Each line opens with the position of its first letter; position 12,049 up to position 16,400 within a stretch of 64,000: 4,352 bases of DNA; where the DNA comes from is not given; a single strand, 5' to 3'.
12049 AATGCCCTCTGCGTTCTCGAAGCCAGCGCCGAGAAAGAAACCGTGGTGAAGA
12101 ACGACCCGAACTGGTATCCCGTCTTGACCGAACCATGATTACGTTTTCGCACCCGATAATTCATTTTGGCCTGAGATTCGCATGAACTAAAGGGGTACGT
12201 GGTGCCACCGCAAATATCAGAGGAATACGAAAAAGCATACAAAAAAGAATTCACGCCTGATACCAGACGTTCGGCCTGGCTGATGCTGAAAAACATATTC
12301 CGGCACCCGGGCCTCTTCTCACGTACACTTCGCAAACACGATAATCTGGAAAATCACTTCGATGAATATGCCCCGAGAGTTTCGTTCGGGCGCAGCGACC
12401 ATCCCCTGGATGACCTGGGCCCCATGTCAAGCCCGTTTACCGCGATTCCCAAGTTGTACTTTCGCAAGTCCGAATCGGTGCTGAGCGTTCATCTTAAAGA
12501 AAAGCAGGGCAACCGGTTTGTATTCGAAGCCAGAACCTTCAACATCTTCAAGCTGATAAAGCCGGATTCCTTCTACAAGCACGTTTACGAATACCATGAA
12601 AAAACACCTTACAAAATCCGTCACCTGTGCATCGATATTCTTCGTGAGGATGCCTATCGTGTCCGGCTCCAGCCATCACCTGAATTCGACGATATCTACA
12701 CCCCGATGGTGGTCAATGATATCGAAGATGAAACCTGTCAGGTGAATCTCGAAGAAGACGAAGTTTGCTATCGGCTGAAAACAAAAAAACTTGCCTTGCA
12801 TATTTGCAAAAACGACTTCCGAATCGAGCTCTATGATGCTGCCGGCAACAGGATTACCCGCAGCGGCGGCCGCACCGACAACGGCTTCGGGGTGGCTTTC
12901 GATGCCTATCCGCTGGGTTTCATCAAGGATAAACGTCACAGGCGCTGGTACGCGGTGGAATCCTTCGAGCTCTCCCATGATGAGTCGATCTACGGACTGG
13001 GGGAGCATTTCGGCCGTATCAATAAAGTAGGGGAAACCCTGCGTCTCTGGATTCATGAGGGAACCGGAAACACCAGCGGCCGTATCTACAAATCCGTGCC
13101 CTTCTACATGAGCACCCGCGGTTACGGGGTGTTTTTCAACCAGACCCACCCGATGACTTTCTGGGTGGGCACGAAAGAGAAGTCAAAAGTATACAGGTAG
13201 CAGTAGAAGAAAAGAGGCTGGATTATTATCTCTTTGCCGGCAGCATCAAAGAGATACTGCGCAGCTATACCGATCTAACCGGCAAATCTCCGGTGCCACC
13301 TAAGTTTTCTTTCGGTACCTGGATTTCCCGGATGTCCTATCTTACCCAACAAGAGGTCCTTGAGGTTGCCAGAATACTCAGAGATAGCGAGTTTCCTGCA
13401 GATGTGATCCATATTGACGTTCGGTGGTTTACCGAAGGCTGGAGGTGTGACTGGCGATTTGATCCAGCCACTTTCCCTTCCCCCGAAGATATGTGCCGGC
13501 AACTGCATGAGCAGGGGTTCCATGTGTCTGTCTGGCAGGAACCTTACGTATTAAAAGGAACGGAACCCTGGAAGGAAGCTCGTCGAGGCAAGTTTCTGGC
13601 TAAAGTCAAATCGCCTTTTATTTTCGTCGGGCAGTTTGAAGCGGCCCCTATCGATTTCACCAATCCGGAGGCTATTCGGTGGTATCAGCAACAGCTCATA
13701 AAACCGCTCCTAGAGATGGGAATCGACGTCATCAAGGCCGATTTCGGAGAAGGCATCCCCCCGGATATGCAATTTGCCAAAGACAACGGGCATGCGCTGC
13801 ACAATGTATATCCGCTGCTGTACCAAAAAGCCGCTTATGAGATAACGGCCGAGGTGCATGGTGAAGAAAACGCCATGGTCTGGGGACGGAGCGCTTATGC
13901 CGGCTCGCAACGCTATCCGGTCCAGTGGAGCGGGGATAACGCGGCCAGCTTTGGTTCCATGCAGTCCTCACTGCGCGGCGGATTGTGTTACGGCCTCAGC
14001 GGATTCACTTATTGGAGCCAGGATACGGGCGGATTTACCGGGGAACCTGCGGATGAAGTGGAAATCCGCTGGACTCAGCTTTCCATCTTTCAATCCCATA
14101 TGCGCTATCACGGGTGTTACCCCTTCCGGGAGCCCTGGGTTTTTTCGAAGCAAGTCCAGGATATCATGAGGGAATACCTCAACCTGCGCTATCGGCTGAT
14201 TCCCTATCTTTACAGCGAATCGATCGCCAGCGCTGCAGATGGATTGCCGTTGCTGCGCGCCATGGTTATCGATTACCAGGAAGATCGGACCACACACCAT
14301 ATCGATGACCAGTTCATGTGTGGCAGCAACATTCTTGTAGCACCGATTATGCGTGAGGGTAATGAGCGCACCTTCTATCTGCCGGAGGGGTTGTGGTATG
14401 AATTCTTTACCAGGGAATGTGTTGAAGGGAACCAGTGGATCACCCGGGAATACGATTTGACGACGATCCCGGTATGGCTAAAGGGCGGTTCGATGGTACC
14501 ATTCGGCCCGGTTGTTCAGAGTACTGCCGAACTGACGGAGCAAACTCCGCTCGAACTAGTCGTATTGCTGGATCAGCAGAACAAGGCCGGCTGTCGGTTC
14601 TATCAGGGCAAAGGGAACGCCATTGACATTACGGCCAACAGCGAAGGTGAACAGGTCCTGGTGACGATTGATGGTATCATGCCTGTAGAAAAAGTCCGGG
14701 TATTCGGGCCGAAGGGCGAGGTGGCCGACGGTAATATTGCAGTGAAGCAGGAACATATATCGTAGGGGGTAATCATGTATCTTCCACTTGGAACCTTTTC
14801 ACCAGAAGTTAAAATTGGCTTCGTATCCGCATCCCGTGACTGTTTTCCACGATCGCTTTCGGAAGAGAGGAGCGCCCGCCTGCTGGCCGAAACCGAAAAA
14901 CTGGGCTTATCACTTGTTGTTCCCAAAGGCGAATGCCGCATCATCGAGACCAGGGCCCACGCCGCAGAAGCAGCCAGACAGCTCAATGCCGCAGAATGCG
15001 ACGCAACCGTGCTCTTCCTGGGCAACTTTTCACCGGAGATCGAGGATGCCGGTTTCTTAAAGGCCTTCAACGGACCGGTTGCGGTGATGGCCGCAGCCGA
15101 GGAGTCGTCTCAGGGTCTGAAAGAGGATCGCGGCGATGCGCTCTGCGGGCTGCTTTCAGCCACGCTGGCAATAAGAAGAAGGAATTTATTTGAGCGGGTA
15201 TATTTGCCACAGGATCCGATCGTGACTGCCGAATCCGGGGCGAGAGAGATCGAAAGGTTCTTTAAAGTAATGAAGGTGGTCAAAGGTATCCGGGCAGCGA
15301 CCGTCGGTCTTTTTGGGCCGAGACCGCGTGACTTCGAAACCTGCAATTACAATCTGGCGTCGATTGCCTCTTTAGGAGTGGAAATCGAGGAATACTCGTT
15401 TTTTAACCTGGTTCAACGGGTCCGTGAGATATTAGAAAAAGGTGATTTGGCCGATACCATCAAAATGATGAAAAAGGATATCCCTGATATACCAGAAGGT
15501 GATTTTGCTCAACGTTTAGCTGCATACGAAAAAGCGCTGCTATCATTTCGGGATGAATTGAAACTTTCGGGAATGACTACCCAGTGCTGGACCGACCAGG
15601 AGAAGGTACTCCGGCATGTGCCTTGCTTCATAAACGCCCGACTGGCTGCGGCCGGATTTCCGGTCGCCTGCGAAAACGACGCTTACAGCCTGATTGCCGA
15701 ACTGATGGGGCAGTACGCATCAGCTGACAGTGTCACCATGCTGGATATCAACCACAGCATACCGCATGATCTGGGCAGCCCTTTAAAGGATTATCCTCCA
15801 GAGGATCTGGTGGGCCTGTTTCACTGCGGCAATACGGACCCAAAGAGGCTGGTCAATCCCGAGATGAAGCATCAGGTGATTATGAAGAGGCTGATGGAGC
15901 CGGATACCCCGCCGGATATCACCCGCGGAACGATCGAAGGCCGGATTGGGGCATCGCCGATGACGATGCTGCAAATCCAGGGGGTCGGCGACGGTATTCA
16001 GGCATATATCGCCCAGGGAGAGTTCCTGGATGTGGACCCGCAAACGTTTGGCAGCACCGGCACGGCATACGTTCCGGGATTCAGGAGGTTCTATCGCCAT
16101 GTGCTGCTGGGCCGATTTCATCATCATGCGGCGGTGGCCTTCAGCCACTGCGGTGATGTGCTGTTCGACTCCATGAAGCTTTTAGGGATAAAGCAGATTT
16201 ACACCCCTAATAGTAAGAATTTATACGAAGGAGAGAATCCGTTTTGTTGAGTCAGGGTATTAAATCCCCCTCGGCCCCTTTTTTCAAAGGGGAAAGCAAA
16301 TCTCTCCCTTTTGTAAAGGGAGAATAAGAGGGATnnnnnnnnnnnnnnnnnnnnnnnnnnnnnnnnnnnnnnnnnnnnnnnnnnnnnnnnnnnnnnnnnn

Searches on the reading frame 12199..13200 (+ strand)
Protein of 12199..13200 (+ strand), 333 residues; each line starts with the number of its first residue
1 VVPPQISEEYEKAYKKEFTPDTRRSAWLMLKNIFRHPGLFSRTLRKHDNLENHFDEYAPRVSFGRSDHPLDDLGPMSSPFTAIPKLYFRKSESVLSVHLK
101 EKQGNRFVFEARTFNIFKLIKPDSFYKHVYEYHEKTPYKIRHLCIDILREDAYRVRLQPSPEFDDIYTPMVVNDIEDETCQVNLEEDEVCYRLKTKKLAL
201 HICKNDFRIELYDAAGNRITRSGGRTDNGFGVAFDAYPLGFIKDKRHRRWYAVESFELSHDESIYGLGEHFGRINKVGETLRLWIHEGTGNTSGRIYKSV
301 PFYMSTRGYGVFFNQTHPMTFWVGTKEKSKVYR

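Call 66: search_protein_families(library=pfam, proteins=[window:12199-13200:+], max_evalue=0.00001)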
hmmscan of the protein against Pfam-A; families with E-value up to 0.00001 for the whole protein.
window:12199-13200:+ (333 aa): 1 family
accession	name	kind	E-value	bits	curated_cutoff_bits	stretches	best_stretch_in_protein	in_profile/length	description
PF13802.12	Gal_mutarotas_2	-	1.5e-30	107.3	27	1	143-321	2-183/184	Glycosyl hydrolase 31 N-terminal galactose mutarotase-like domain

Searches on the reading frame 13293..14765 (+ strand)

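Call 66: search_protein_families(library=pfam, proteins=[window:13293-14765:+], max_evalue=0.00001)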
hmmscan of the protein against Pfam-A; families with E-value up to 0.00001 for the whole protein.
window:13293-14765:+ (490 aa): 2 families
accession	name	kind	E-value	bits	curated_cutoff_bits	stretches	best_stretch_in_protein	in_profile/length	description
PF01055.32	Glyco_hydro_31_2nd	-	1e-91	308.2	23.5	1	1-308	3-327/328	Glycosyl hydrolases family 31 TIM-barrel domain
PF21365.3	Glyco_hydro_31_3rd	-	7.5e-26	90.9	24.4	1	317-401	1-86/87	Glycosyl hydrolase family 31 C-terminal domain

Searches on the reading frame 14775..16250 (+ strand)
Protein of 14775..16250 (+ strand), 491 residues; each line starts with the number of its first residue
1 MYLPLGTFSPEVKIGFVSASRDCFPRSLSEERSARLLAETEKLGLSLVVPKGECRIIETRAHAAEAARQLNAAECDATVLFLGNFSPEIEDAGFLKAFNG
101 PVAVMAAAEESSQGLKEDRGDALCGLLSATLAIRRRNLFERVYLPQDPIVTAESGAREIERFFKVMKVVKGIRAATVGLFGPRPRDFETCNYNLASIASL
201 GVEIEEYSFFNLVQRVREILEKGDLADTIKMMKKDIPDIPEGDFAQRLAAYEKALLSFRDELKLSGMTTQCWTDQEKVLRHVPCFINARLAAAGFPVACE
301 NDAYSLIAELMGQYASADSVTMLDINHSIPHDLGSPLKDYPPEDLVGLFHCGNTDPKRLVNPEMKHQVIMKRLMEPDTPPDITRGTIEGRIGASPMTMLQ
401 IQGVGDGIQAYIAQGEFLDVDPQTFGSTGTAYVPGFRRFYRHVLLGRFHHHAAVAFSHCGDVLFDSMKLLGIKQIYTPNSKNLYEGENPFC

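Call 66: search_protein_families(library=pfam, proteins=[window:14775-16250:+], max_evalue=0.00001)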
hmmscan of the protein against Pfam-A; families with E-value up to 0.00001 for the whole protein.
window:14775-16250:+ (491 aa): 1 family
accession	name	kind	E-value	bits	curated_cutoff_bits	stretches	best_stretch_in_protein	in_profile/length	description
PF02952.23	Fucose_iso_C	-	4.4e-17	62.5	29.3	1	348-474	1-139/143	L-fucose isomerase, C-terminal domain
